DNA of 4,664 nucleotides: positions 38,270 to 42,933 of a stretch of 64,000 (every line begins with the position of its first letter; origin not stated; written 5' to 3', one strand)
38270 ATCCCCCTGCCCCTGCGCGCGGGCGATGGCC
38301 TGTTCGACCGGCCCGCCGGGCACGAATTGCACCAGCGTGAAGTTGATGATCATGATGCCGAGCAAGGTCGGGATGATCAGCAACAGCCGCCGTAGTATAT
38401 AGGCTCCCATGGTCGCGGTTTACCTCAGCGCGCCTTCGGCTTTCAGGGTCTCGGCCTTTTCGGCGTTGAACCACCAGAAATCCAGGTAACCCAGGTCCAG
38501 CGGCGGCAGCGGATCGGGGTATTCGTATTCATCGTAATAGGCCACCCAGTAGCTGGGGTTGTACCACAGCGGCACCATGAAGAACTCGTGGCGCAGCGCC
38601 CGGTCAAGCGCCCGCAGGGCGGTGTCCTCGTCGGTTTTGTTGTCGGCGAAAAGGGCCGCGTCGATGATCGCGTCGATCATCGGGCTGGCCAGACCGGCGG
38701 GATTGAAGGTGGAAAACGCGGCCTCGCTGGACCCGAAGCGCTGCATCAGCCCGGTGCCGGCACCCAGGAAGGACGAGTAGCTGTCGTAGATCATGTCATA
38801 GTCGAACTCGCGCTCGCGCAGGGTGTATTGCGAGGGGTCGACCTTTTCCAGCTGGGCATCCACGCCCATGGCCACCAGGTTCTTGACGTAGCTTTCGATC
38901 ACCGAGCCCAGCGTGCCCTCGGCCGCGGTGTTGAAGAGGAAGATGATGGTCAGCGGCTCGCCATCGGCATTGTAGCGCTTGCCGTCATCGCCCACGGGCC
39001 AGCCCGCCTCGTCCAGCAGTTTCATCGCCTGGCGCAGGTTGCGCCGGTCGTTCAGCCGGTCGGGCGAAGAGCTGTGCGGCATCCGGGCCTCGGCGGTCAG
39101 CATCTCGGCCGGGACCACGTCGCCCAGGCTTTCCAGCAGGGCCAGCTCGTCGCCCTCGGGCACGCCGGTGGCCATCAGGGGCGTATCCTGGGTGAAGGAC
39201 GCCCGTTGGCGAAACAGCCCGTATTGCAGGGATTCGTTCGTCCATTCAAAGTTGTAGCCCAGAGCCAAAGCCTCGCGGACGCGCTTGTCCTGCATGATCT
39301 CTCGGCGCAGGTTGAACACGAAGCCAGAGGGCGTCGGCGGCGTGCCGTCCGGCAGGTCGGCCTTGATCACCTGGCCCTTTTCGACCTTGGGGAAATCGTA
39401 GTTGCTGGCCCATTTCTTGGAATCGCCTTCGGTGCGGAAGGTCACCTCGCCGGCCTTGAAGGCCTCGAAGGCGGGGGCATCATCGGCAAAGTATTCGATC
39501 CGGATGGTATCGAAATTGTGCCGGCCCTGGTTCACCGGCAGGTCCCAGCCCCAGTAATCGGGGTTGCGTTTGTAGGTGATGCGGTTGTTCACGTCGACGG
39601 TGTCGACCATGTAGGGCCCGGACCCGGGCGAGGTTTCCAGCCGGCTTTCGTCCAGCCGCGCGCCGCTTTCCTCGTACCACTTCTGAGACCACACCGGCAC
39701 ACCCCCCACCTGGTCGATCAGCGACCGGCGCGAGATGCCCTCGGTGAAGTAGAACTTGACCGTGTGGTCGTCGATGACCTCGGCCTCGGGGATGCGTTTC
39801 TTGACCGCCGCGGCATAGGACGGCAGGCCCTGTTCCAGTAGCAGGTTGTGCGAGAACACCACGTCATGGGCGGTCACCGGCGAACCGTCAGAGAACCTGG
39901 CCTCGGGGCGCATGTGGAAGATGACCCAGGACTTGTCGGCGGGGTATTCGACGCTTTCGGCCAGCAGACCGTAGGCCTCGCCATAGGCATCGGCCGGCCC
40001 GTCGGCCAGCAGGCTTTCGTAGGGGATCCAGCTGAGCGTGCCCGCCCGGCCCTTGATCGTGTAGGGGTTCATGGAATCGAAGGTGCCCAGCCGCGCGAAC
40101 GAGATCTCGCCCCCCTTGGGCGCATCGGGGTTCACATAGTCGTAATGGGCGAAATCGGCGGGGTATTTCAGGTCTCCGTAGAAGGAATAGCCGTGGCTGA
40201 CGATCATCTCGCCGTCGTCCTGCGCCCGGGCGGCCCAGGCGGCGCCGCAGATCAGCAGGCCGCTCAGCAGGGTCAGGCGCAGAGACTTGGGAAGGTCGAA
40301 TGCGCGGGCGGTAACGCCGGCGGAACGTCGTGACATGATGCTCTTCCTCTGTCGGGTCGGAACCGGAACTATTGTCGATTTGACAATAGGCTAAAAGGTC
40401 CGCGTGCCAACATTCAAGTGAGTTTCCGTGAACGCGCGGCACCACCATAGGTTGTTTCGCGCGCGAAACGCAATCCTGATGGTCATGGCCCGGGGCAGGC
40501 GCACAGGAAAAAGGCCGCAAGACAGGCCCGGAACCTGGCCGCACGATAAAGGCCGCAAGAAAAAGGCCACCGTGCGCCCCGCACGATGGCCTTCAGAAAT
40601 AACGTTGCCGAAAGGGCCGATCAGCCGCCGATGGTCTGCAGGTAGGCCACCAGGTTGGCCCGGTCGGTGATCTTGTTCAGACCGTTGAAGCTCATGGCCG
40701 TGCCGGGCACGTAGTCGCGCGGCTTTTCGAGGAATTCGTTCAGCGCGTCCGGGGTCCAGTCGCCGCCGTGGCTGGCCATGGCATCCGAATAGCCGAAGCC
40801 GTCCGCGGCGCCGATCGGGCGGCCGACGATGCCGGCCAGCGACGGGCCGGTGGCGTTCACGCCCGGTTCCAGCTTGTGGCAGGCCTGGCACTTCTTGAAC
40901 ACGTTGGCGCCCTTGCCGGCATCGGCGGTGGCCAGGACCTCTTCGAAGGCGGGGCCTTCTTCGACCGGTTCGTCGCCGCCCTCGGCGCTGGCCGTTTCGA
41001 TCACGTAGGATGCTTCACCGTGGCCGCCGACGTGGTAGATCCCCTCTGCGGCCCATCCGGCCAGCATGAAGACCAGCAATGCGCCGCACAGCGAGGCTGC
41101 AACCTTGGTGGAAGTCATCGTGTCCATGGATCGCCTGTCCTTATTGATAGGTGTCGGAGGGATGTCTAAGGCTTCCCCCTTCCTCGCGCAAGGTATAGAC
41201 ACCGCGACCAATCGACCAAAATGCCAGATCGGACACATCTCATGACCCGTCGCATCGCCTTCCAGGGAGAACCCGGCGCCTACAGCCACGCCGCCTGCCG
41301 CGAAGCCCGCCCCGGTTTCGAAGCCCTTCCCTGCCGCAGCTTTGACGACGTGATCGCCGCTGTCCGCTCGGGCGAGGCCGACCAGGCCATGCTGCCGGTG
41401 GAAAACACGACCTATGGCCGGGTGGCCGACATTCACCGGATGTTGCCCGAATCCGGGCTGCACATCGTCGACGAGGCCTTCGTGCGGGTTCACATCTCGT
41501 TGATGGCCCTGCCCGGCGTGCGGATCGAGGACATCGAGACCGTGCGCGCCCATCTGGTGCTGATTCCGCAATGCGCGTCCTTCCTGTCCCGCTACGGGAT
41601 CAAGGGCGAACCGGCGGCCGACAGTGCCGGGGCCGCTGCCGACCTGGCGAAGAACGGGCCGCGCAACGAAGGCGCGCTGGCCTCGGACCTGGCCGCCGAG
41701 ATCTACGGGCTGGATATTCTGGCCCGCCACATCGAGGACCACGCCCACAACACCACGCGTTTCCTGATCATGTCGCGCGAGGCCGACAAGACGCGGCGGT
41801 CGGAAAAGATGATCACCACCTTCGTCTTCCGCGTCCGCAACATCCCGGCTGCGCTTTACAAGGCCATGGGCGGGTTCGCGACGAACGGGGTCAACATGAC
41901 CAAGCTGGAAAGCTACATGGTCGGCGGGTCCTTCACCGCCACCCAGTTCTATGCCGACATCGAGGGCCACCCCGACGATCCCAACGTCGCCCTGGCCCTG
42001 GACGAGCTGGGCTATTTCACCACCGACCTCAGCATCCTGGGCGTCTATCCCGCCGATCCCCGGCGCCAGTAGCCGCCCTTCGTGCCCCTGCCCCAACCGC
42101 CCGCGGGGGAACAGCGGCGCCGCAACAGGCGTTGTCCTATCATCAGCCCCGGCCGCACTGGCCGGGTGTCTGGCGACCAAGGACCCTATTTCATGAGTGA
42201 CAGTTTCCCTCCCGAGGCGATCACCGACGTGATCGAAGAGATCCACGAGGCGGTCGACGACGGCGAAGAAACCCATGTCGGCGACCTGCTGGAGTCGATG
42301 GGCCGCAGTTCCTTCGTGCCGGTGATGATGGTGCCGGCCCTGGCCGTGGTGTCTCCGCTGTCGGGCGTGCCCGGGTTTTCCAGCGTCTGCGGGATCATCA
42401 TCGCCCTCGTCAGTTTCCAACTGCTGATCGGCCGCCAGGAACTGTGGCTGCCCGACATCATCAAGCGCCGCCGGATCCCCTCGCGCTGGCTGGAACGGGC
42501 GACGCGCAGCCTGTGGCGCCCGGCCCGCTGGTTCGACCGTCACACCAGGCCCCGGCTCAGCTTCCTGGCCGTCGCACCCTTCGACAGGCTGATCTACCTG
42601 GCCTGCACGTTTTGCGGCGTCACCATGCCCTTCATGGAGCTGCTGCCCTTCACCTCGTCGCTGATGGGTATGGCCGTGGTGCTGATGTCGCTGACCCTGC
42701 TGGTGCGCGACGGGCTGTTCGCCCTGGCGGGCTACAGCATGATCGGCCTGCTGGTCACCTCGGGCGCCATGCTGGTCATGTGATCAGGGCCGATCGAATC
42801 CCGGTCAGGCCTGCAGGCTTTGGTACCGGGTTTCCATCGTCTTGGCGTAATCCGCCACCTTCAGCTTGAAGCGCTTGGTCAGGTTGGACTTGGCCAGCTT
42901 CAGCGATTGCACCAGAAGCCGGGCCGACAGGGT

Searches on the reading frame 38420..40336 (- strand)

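Call 81: search_protein_families(library=pfam, proteins=[window:38420-40336:-], max_evalue=0.00001)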
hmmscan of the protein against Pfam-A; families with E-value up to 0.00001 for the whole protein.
window:38420-40336:- (638 aa): 1 family
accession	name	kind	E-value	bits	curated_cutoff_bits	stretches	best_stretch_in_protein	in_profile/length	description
PF00496.27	SBP_bac_5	-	4.1e-63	214.1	32.4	1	122-538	3-364/368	Bacterial extracellular solute-binding proteins, family 5 Middle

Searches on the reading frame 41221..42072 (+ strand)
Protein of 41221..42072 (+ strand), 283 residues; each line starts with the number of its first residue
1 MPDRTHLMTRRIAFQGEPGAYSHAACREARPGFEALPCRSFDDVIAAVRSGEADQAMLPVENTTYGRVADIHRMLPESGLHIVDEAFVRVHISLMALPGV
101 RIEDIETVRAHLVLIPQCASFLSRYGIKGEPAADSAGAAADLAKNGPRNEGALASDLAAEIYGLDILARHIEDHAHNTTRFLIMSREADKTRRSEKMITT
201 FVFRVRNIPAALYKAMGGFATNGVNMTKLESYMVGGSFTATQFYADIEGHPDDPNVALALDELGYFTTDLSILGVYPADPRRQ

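Call 81: search_protein_families(library=pfam, proteins=[window:41221-42072:+], max_evalue=0.00001)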
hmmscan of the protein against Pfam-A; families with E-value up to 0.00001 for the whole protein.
window:41221-42072:+ (283 aa): 1 family
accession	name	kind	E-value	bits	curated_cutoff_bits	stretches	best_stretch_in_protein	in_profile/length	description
PF00800.23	PDT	-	2.2e-53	181.2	25.2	1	12-187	1-179/181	Prephenate dehydratase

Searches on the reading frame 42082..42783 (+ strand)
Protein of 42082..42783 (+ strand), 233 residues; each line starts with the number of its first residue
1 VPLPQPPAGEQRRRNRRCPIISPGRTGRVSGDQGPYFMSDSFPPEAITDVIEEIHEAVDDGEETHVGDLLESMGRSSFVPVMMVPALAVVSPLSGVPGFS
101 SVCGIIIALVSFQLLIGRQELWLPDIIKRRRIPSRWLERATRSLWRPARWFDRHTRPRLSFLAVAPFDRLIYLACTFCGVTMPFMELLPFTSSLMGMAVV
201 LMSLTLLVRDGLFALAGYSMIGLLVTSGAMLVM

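Call 81: search_protein_families(library=pfam, proteins=[window:42082-42783:+], max_evalue=0.00001)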
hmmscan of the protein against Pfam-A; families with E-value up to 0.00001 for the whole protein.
window:42082-42783:+ (233 aa): 1 family
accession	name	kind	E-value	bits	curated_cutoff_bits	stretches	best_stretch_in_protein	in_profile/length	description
PF06055.17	ExoD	-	8.3e-47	159.3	23.8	1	48-225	2-175/180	Exopolysaccharide synthesis, ExoD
